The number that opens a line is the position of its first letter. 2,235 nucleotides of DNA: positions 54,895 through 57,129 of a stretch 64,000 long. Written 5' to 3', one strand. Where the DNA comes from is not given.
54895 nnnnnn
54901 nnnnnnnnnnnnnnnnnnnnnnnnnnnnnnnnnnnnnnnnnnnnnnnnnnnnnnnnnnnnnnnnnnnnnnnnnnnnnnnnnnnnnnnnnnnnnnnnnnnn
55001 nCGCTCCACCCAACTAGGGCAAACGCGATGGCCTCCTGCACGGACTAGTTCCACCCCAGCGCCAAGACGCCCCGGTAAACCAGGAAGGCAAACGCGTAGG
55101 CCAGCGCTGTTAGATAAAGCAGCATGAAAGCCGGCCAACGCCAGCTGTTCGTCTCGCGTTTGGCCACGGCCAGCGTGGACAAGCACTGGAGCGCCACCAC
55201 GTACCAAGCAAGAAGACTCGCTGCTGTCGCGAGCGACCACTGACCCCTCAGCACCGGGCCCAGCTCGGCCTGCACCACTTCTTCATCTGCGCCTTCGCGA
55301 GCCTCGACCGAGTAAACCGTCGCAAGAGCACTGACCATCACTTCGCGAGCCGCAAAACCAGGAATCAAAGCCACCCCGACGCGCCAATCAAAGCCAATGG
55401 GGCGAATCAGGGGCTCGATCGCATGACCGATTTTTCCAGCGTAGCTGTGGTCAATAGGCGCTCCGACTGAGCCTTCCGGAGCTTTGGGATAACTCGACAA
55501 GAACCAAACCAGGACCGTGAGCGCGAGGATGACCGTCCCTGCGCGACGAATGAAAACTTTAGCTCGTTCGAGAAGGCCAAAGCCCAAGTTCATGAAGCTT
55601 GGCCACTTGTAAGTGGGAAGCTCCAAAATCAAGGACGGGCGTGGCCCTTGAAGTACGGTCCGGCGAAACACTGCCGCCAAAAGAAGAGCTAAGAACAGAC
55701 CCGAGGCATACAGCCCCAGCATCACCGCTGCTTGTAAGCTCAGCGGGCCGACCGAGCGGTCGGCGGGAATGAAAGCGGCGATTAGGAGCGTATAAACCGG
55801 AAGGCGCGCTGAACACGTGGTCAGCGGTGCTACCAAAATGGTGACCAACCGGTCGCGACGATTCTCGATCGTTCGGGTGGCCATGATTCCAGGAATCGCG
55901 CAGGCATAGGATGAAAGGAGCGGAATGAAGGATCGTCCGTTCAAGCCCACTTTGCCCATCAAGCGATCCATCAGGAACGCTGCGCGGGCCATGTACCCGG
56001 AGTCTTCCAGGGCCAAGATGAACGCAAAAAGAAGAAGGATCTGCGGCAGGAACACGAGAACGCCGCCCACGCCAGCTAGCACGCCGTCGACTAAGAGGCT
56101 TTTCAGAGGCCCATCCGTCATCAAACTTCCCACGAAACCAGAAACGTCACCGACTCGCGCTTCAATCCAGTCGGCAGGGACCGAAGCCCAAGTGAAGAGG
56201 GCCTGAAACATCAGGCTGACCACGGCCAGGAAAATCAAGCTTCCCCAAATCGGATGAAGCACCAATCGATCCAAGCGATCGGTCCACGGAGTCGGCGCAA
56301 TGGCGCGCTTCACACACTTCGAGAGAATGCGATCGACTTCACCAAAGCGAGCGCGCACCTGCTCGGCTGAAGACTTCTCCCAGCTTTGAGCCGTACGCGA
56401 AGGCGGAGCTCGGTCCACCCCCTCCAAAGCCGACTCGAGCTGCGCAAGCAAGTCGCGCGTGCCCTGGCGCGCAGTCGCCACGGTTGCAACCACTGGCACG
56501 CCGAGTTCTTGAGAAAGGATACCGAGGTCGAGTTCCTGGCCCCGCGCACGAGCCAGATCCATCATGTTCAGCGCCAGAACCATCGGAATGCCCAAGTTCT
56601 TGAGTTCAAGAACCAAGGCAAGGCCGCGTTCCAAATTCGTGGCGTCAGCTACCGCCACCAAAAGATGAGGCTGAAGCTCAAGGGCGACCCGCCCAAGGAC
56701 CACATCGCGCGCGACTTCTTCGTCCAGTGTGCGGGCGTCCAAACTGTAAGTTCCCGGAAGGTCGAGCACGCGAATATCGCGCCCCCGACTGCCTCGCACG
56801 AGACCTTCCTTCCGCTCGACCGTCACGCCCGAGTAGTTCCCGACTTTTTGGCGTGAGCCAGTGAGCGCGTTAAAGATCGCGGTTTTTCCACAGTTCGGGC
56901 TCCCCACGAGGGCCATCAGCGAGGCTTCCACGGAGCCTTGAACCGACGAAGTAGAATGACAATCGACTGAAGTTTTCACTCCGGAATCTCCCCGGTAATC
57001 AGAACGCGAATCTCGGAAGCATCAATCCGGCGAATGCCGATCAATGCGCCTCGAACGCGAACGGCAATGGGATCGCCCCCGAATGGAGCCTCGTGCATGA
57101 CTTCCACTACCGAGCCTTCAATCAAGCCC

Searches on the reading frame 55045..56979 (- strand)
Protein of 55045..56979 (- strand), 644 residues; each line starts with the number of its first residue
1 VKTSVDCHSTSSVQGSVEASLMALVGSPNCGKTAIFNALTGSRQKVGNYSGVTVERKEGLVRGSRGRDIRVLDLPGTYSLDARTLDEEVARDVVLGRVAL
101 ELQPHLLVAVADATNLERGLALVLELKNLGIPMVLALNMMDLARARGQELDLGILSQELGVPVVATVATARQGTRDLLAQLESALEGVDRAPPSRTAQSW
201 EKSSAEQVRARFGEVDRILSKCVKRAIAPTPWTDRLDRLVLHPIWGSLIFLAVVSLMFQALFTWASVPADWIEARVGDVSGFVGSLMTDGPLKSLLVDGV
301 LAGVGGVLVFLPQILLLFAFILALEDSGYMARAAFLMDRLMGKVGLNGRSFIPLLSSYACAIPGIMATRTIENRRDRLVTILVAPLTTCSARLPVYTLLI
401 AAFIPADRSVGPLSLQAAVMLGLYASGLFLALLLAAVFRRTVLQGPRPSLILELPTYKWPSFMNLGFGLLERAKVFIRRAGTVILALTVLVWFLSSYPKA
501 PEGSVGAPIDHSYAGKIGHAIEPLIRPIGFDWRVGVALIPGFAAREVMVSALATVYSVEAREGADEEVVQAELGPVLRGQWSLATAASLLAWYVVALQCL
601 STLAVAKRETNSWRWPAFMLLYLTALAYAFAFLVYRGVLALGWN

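Call 5: search_protein_families(library=pfam, proteins=[window:55045-56979:-])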
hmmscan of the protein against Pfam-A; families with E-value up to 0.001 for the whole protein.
window:55045-56979:- (644 aa): 6 families
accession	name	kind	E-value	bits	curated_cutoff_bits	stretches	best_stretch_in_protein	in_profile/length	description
PF02421.24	FeoB_N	-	3.9e-54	182.8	27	1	22-180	3-155/156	Ferrous iron transport protein B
PF07670.19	Gate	-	4.9e-41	139.8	29.6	2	307-402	1-103/104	Nucleoside recognition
PF01926.29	MMR_HSR1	-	8.7e-16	58.5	21.9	1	22-138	2-112/113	50S ribosome-binding GTPase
PF07664.17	FeoB_C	-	2.3e-12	46.9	26.6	1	420-472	1-54/54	Ferrous iron transport protein B C terminus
PF09439.16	SRPRB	-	0.00015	21.6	25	1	22-159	6-138/178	Signal recognition particle receptor beta subunit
PF03193.22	RsgA_GTPase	-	0.00039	20.7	30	0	115-183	41-106/174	RsgA GTPase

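Call 7: find_encoding_contigs(protein=window:55045-56979:-, flank=10000, max_places=6)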
Protein window:55045-56979:- (644 aa): 2 contigs read that carry it; 1 place shown.
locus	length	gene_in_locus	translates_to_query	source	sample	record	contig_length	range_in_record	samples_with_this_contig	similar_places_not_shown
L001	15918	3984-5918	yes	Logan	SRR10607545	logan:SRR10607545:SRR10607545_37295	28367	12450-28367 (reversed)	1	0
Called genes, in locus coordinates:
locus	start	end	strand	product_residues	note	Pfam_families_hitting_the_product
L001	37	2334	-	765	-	-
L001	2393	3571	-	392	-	-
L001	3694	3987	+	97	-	PF04023:FeoA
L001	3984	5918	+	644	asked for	PF01926:MMR_HSR1, PF02421:FeoB_N, PF07670:Gate, PF07664:FeoB_C, PF07670:Gate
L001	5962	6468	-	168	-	PF02472:ExbD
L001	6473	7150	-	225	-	PF01618:MotA_ExbB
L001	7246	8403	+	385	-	PF13353:Fer4_12 (weak), PF04055:Radical_SAM, PF12544:LAM_C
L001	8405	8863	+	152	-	-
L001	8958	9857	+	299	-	PF08668:HDOD, PF01966:HD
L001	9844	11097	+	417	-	PF00989:PAS, PF08448:PAS_4, PF13188:PAS_8, PF13426:PAS_9, PF00512:HisKA, PF02518:HATPase_c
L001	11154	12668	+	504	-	PF00072:Response_reg, PF00158:Sigma54_activat, PF14532:Sigma54_activ_2, PF01078:Mg_chelatase (faint), PF07728:AAA_5 (weak), PF25601:AAA_lid_14, PF02954:HTH_8 (faint)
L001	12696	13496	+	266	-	-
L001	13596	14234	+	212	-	PF00990:GGDEF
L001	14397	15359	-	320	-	PF00962:A_deaminase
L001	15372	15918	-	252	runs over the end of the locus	PF00106:adh_short, PF13561:adh_short_C2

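Call 10: find_homologous_proteins(query=window:55045-56979:-, max_evalue=1e-50)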
Query window:55045-56979:- (644 aa): 8000 proteins with E <= 1e-50 among 8000 candidates; the best 120 are listed.
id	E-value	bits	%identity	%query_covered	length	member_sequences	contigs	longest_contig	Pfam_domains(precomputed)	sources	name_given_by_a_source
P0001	0.0e+0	1361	97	100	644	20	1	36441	PF01926.30,PF07664.18,PF02421.25,PF07670.20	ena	-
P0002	0.0e+0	1302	92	100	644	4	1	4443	PF01926.30,PF07664.18,PF02421.25,PF07670.20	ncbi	-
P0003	3.8e-277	939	69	98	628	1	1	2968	PF01926.30,PF07664.18,PF09439.17,PF02421.25,PF07670.20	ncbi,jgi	jgi:ferrous iron transport protein B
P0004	3.6e-275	933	69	97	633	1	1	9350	PF01926.30,PF07664.18,PF02421.25,PF07670.20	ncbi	-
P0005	7.1e-265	899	67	96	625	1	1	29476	PF01926.30,PF07664.18,PF02421.25,PF07670.20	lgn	-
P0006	1.9e-264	897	67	96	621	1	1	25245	PF01926.30,PF07664.18,PF02421.25,PF07670.20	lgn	-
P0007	2.4e-261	887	65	97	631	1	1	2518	PF01926.30,PF07664.18,PF02421.25,PF07670.20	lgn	-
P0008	2.6e-261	887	66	96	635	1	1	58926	PF01926.30,PF07664.18,PF02421.25,PF07670.20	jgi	-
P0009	2.6e-260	883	66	97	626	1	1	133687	PF01926.30,PF07664.18,PF02421.25,PF07670.20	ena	-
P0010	4.1e-260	883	66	96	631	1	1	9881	PF01926.30,PF07664.18,PF02421.25,PF07670.20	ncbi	-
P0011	1.1e-259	881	66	97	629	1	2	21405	PF01926.30,PF07664.18,PF02421.25,PF07670.20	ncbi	-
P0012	1.2e-259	881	65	95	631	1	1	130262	PF01926.30,PF07664.18,PF02421.25,PF07670.20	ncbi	-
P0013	2.9e-259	880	67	97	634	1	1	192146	PF01926.30,PF07664.18,PF02421.25,PF07670.20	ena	-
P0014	3.0e-259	880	65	97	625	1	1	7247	PF01926.30,PF07664.18,PF02421.25,PF07670.20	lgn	-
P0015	7.1e-259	879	65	96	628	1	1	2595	PF01926.30,PF07664.18,PF02421.25,PF07670.20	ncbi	-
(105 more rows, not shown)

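Call 11: find_related_loci(query=window:55045-56979:-, collection=genome_contigs, flank=6000)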
Query window:55045-56979:- (644 aa) in genome_contigs; peptide patterns used: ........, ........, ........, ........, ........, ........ (x = any residue, [..] = any of these).
600 stretches matched a pattern (row limit reached: there are more); 595 encode a relative of the query (tblastn E <= 1e-3); the best 80 are kept; 80 distinct loci.
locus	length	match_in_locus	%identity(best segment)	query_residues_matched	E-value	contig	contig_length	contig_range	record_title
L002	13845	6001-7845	64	22-643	0e+0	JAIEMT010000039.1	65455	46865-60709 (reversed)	MAG: bacterium isolate co.spades.CONCOCT.2.5kb_126 c_000000000016, whole genome shotgun sequence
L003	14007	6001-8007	54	2-636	0e+0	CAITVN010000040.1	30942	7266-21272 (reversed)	MAG: Oligoflexia bacterium isolate LJ_bin-4497 genome assembly, contig: bin-4497:040/244, whole genome shotgun sequence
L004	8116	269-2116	54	8-635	0e+0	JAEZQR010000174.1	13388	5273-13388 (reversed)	MAG: Proteobacteria bacterium isolate OH_PBB_100 k127_648325, whole genome shotgun sequence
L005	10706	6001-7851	54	16-642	0e+0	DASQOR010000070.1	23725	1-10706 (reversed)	MAG TPA_asm: Steroidobacteraceae bacterium isolate SMAG_U10808 k141_1903634, whole genome shotgun sequence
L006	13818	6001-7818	57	22-636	0e+0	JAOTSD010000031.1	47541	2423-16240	MAG: Siculibacillus sp. isolate MAG9 5109_A_contig_198, whole genome shotgun sequence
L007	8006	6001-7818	52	19-641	0e+0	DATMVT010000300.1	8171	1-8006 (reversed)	MAG TPA_asm: Patescibacteria group bacterium isolate SMAG_U13075 k141_1386398, whole genome shotgun sequence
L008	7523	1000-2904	54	22-641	0e+0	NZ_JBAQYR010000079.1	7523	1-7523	MAG: Polaromonas sp. isolate MFD06263_ilm_asm_bin10 k127_10653, whole genome shotgun sequence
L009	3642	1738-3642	52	22-638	0e+0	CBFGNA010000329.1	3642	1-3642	MAG TPA_asm: uncultured Polaromonas sp. isolate ERR5385025_binner13_Refined_24 genome assembly, contig: ERZ27258652.5307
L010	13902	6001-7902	53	22-641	0e+0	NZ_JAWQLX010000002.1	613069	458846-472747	Polaromonas sp. SM01 contig2, whole genome shotgun sequence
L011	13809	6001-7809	54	20-636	0e+0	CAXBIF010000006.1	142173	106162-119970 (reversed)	MAG TPA_asm: uncultured Herminiimonas sp. isolate ERR2762178_binner123_Refined_46 genome assembly, contig: ERZ3421836.95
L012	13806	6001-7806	52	22-641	0e+0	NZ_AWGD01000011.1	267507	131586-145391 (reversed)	Asticcacaulis sp. AC460 contig00011, whole genome shotgun sequence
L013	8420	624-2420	52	22-636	0e+0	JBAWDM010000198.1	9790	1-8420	MAG: Asticcacaulis sp. isolate MFD05055_ilm_asm_bin16 k127_160079, whole genome shotgun sequence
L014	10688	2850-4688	52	8-636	0e+0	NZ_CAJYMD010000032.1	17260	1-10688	MAG: uncultured Oxalicibacterium sp. isolate S3C107984_SP36, whole genome shotgun sequence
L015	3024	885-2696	52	22-641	0e+0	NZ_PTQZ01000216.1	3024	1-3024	Amnimonas aquatica strain HR-E HR-E_216, whole genome shotgun sequence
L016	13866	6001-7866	54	11-636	0e+0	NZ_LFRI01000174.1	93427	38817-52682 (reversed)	Aquabacterium parvum strain B6 contig000174, whole genome shotgun sequence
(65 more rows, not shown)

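Call 12: find_encoding_contigs(protein=P0001, flank=10000, max_places=2)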
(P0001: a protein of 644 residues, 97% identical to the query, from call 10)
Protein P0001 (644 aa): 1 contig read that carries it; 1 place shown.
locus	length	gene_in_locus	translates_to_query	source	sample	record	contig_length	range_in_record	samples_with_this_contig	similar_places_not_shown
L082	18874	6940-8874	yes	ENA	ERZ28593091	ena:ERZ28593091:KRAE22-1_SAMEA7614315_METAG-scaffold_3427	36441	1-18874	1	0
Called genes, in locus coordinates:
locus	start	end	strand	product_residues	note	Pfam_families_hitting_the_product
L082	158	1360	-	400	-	-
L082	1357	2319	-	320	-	-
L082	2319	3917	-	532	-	-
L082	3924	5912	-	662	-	-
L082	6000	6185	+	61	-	-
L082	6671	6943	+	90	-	PF04023:FeoA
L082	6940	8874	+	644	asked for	PF01926:MMR_HSR1, PF02421:FeoB_N, PF07670:Gate, PF07664:FeoB_C, PF07670:Gate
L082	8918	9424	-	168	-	PF02472:ExbD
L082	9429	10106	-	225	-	PF01618:MotA_ExbB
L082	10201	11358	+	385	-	PF13353:Fer4_12 (weak), PF04055:Radical_SAM, PF12544:LAM_C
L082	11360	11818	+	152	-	-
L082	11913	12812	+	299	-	PF08668:HDOD, PF01966:HD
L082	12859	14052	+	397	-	PF00989:PAS, PF08448:PAS_4, PF13188:PAS_8, PF13426:PAS_9, PF00512:HisKA, PF02518:HATPase_c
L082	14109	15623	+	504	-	PF00072:Response_reg, PF00158:Sigma54_activat, PF14532:Sigma54_activ_2, PF01078:Mg_chelatase (faint), PF07728:AAA_5, PF25601:AAA_lid_14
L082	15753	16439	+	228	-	-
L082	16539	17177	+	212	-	PF00990:GGDEF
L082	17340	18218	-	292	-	PF00962:A_deaminase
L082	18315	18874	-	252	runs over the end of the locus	PF00106:adh_short, PF13561:adh_short_C2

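Call 13: find_encoding_contigs(protein=P0002, flank=10000, max_places=2)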
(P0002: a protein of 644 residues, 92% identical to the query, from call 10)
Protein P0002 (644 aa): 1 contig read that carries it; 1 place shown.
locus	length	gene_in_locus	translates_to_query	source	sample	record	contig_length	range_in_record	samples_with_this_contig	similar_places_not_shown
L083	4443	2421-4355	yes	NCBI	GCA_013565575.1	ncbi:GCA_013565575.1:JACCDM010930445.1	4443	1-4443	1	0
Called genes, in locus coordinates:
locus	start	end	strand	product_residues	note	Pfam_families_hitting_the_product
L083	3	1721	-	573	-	?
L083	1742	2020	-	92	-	-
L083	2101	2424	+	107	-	PF04023:FeoA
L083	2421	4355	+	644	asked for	PF01926:MMR_HSR1, PF02421:FeoB_N, PF07670:Gate, PF07664:FeoB_C, PF07670:Gate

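Call 14: find_encoding_contigs(protein=P0004, flank=10000, max_places=2)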
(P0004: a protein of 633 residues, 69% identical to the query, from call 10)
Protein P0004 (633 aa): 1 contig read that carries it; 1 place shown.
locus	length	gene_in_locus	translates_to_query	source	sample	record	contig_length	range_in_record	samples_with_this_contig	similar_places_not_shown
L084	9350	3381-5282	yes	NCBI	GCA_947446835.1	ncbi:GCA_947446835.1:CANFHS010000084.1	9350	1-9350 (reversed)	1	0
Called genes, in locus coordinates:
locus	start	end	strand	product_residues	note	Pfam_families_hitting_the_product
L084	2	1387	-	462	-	?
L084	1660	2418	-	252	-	-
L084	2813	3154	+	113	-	PF01022:HTH_5, PF12840:HTH_20 (weak)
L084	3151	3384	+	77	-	PF04023:FeoA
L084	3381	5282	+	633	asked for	PF01926:MMR_HSR1, PF02421:FeoB_N, PF07670:Gate, PF07664:FeoB_C, PF07670:Gate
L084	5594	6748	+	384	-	PF13353:Fer4_12 (weak), PF04055:Radical_SAM, PF12544:LAM_C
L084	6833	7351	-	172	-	-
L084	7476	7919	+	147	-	-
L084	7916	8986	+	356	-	-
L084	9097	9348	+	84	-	?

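Call 15: find_encoding_contigs(protein=P0005, flank=10000, max_places=2)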
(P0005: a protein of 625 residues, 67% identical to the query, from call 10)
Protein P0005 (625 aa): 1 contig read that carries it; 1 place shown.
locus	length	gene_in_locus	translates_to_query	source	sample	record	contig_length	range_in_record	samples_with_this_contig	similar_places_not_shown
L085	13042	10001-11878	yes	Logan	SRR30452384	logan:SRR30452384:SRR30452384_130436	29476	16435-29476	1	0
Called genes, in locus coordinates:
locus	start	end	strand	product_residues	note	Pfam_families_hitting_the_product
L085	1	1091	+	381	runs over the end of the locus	PF00089:Trypsin, PF13365:Trypsin_2, PF00595:PDZ, PF13180:PDZ_2, PF17820:PDZ_6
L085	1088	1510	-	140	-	PF00581:Rhodanese (weak)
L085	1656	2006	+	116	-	-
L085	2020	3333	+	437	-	PF05139:Erythro_esteras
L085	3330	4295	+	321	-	-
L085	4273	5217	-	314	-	PF00376:MerR, PF13411:MerR_1, PF02607:B12-binding_2 (weak)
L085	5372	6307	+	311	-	PF01370:Epimerase, PF16363:GDP_Man_Dehyd (faint), PF08338:DUF1731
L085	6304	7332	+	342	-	PF04463:2-thiour_desulf, PF08349:DUF1722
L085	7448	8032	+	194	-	PF04279:IspA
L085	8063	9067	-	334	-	PF04389:Peptidase_M28, PF01546:Peptidase_M20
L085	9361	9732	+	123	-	PF12840:HTH_20, PF01022:HTH_5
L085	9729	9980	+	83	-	PF04023:FeoA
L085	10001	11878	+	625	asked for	PF01926:MMR_HSR1, PF02421:FeoB_N, PF07670:Gate, PF07664:FeoB_C, PF07670:Gate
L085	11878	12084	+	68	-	-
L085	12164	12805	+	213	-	-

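Call 27: find_encoding_contigs(protein=P0009, flank=10000, max_places=1)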
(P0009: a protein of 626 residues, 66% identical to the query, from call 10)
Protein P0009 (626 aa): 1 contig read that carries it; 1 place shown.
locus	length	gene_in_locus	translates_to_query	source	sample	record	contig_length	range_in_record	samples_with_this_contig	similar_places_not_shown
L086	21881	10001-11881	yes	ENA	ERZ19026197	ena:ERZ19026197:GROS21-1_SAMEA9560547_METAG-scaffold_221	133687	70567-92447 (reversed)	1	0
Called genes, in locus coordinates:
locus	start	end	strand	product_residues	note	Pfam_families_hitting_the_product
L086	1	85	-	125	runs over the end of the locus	-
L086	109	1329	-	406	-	-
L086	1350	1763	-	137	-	PF00571:CBS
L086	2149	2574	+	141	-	-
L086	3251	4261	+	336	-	PF00389:2-Hacid_dh, PF02826:2-Hacid_dh_C, PF03446:NAD_binding_2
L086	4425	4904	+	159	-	PF00571:CBS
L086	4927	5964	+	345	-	PF00582:Usp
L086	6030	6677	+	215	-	PF02798:GST_N, PF13417:GST_N_3, PF13409:GST_N_2, PF13410:GST_C_2 (weak)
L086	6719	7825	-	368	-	PF16822:ALGX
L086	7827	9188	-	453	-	PF03062:MBOAT, PF13813:MBOAT_2 (weak)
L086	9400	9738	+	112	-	PF12840:HTH_20 (weak), PF01022:HTH_5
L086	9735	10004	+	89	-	PF04023:FeoA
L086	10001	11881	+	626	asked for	PF01926:MMR_HSR1, PF02421:FeoB_N, PF07670:Gate, PF07664:FeoB_C, PF07670:Gate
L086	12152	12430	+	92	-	-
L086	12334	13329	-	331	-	-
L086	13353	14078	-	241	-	PF00005:ABC_tran, PF13304:AAA_21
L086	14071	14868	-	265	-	PF00005:ABC_tran, PF13304:AAA_21 (faint), PF12399:BCA_ABC_TP_C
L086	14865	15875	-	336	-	PF02653:BPD_transp_2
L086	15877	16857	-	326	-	PF01032:FecCD (weak), PF02653:BPD_transp_2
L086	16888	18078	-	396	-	PF13433:Peripla_BP_5, PF13458:Peripla_BP_6, PF01094:ANF_receptor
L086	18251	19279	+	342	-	PF02899:Phage_int_SAM_1, PF13102:Phage_int_SAM_5 (weak)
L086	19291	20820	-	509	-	PF13231:PMT_2, PF02366:PMT, PF16192:PMT_4TMC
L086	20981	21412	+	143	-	-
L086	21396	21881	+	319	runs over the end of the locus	PF03437:BtpA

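Call 28: find_encoding_contigs(protein=P0013, flank=10000, max_places=1)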
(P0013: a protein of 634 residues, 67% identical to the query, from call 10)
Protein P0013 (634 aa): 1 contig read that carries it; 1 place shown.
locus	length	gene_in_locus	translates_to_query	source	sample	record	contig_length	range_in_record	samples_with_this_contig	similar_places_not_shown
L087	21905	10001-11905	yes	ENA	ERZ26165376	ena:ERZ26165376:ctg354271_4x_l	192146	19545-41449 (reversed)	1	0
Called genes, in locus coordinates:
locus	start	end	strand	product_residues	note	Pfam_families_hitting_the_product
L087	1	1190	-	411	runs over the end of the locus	-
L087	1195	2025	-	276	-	PF13489:Methyltransf_23, PF13847:Methyltransf_31, PF08241:Methyltransf_11, PF08242:Methyltransf_12, PF13649:Methyltransf_25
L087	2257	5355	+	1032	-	PF00176:SNF2-rel_dom, PF00271:Helicase_C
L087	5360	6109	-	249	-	-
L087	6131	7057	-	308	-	PF00892:EamA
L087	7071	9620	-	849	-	PF00270:DEAD, PF04851:ResIII, PF22527:DEXQc_Suv3 (weak), PF00271:Helicase_C (faint), PF12029:DUF3516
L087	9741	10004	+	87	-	PF04023:FeoA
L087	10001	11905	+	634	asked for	PF01926:MMR_HSR1, PF02421:FeoB_N, PF07670:Gate, PF07664:FeoB_C, PF07670:Gate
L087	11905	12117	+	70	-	-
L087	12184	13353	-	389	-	-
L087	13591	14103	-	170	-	-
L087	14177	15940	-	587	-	PF00324:AA_permease, PF13520:AA_permease_2, PF03845:Spore_permease (weak), PF13906:AA_permease_C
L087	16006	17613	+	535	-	PF00324:AA_permease, PF13520:AA_permease_2, PF13906:AA_permease_C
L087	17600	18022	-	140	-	PF04134:DCC1-like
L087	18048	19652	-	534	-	-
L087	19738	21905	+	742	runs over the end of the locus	-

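Call 29: find_encoding_contigs(protein=P0008, flank=10000, max_places=1)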
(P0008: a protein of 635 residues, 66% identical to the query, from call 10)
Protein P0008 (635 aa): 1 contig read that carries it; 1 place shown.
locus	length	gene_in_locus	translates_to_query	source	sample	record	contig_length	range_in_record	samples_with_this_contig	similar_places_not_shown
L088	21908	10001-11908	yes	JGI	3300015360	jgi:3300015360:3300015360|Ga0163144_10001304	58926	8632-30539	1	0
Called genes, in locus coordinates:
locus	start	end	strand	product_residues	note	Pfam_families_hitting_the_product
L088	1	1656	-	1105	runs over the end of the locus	PF00082:Peptidase_S8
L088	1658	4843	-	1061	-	-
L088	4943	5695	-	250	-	PF00753:Lactamase_B, PF19583:ODP (faint), PF12706:Lactamase_B_2 (weak)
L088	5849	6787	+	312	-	-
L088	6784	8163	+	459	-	PF01370:Epimerase, PF13460:NAD_binding_10 (weak), PF16363:GDP_Man_Dehyd (faint), PF03364:Polyketide_cyc (faint), PF08338:DUF1731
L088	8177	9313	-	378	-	PF04389:Peptidase_M28, PF01546:Peptidase_M20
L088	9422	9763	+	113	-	PF01022:HTH_5, PF12802:MarR_2 (weak), PF12840:HTH_20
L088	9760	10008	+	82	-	PF04023:FeoA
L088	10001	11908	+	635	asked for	PF01926:MMR_HSR1, PF02421:FeoB_N, PF07670:Gate, PF07664:FeoB_C, PF07670:Gate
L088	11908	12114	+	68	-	-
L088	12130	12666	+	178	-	-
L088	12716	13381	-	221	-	-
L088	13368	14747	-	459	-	-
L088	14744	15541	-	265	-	PF12802:MarR_2 (faint), PF01381:HTH_3 (faint), PF14394:DUF4423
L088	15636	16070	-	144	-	PF02472:ExbD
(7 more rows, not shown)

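Call 56: find_encoding_contigs(protein=P0003, flank=3000, max_places=1)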
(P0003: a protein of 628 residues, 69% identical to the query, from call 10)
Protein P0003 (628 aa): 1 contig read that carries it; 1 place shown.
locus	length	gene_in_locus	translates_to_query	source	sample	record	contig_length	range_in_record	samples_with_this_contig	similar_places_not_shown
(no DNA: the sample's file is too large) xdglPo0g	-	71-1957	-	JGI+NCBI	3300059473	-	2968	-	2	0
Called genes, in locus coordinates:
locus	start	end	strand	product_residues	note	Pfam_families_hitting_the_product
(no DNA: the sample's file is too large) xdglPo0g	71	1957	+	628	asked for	PF01926:MMR_HSR1, PF02421:FeoB_N, PF09439:SRPRB (weak), PF07670:Gate, PF07664:FeoB_C, PF07670:Gate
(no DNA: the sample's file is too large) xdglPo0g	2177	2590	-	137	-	PF02472:ExbD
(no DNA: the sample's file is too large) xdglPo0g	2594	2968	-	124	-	?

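Call 57: find_encoding_contigs(protein=P0006, flank=3000, max_places=1)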
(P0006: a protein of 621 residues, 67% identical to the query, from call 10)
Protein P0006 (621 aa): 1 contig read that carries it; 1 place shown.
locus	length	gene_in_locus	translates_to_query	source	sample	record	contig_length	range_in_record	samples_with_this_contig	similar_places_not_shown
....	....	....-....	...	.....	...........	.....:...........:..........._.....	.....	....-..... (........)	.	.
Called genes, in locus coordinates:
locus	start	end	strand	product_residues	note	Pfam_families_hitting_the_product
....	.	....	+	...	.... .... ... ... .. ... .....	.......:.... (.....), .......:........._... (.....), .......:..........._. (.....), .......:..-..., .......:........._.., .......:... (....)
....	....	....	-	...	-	-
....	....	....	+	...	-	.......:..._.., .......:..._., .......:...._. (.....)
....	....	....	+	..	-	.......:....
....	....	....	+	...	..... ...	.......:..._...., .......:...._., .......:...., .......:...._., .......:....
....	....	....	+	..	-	-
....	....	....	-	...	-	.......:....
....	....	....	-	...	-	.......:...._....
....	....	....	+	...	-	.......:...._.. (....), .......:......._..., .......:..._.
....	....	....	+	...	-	-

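Call 58: find_encoding_contigs(protein=P0012, flank=3000, max_places=1)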
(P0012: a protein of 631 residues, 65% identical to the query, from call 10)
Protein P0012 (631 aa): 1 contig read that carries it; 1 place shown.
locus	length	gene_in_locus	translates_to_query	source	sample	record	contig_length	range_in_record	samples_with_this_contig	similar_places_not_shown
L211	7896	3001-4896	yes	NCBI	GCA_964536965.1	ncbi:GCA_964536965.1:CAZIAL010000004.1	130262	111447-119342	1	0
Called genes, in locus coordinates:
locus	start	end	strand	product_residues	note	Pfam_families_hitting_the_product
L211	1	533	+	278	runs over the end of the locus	PF01177:Asp_Glu_race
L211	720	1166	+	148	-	-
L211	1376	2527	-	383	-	PF04389:Peptidase_M28, PF01546:Peptidase_M20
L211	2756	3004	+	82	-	PF04023:FeoA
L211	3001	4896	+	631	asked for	PF01926:MMR_HSR1, PF02421:FeoB_N, PF07670:Gate, PF07664:FeoB_C, PF07670:Gate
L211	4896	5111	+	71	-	-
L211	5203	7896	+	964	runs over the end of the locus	-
